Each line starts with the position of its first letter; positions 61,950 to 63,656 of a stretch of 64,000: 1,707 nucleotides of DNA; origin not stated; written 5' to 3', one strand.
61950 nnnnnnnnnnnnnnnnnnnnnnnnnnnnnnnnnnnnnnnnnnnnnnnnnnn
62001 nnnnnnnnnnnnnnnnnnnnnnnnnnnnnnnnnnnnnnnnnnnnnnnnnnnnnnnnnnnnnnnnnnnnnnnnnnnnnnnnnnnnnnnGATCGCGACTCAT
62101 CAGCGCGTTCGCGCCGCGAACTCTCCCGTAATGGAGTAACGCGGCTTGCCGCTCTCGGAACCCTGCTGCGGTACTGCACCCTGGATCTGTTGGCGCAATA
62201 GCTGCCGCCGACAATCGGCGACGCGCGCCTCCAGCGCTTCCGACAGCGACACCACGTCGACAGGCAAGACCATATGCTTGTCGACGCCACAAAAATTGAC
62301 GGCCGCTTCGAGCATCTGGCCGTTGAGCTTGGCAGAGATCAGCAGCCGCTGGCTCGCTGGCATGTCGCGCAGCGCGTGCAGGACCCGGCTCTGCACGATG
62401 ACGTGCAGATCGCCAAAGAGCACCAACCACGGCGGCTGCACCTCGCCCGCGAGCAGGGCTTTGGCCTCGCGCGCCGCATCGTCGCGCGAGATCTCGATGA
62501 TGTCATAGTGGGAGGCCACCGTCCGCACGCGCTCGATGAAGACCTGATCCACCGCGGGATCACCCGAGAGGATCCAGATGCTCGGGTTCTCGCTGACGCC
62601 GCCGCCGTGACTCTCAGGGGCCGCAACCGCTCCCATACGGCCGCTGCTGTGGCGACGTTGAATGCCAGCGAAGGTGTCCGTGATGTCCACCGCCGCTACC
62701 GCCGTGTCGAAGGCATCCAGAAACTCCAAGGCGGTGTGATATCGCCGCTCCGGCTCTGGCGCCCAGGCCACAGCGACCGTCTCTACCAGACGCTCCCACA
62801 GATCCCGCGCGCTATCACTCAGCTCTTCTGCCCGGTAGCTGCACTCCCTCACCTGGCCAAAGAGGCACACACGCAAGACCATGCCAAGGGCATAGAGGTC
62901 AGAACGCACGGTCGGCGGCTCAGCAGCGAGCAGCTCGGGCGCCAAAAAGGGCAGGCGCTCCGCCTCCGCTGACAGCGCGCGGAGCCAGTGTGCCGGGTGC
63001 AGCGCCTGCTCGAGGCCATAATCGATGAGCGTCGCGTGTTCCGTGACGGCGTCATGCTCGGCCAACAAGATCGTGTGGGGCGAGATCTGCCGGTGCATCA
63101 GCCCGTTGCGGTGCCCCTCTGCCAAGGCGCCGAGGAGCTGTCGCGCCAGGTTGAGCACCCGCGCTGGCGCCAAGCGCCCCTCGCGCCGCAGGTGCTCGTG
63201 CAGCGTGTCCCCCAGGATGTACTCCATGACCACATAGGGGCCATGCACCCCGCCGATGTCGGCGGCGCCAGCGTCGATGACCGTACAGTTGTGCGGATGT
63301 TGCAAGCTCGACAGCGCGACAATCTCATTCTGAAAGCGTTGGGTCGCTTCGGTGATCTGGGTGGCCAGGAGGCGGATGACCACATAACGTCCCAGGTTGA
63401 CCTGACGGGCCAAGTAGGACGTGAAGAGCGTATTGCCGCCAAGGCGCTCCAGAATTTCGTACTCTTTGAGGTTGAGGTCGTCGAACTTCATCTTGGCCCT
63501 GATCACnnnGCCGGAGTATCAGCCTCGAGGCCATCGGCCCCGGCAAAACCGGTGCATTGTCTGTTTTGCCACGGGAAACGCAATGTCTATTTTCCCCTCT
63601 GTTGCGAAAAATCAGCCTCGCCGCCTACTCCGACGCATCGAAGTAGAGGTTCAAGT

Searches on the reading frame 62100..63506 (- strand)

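Call 10: search_protein_families(library=pfam, proteins=[window:62100-63506:-], max_evalue=0.01)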
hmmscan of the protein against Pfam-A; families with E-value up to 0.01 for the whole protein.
window:62100-63506:- (468 aa): 2 families
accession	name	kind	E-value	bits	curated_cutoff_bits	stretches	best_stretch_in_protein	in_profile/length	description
PF00069.31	Pkinase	-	1.3e-21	77.7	31.7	1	16-219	1-195/263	Protein kinase domain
PF07714.23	PK_Tyr_Ser-Thr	-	2.7e-15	56.8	23.1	1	40-211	29-194/258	Protein tyrosine and serine/threonine kinase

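Call 79: search_protein_families(library=padloc, proteins=[window:62100-63506:-], max_evalue=0.001)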
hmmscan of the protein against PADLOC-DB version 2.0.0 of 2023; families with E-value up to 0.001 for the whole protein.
window:62100-63506:- (468 aa): 33 families (the best 25 are shown)
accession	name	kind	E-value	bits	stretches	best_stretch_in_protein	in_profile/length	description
PDLC04053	PD-T4-6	-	3e-42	143.2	1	6-282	1-284/311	-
PDLC04054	PD-T4-6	-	7.8e-41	138.6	1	15-302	11-304/347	-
PDLC04042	PD-T4-6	-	9e-39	131.8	1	9-274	4-277/292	-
PDLC04061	PD-T4-6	-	2.1e-37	127.8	1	14-218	16-220/510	-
PDLC04057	PD-T4-6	-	4.2e-34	116.3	1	15-272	9-273/443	-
PDLC04043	PD-T4-6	-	1.1e-33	115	1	15-271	16-279/452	-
PDLC04047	PD-T4-6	-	7.5e-33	112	1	11-219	7-210/327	-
PDLC04060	PD-T4-6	-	1.1e-31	108.3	1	13-219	7-207/486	-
PDLC04041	PD-T4-6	-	1.6e-28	98.1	1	29-272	43-296/443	-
PDLC04138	mad6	-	4.7e-28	96.5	1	5-218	42-253/659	mads_6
PDLC04052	PD-T4-6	-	9.1e-28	95.7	1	15-217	10-212/496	-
PDLC04039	PD-T4-6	-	2.4e-27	94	1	16-288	16-293/458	-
PDLC04048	PD-T4-6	-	2.2e-26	91.1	1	15-219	11-210/354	-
PDLC04040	PD-T4-6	-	1.1e-24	85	1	30-218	10-202/547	-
PDLC03920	MkoA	-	2.8e-24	83.5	1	11-274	7-282/1112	-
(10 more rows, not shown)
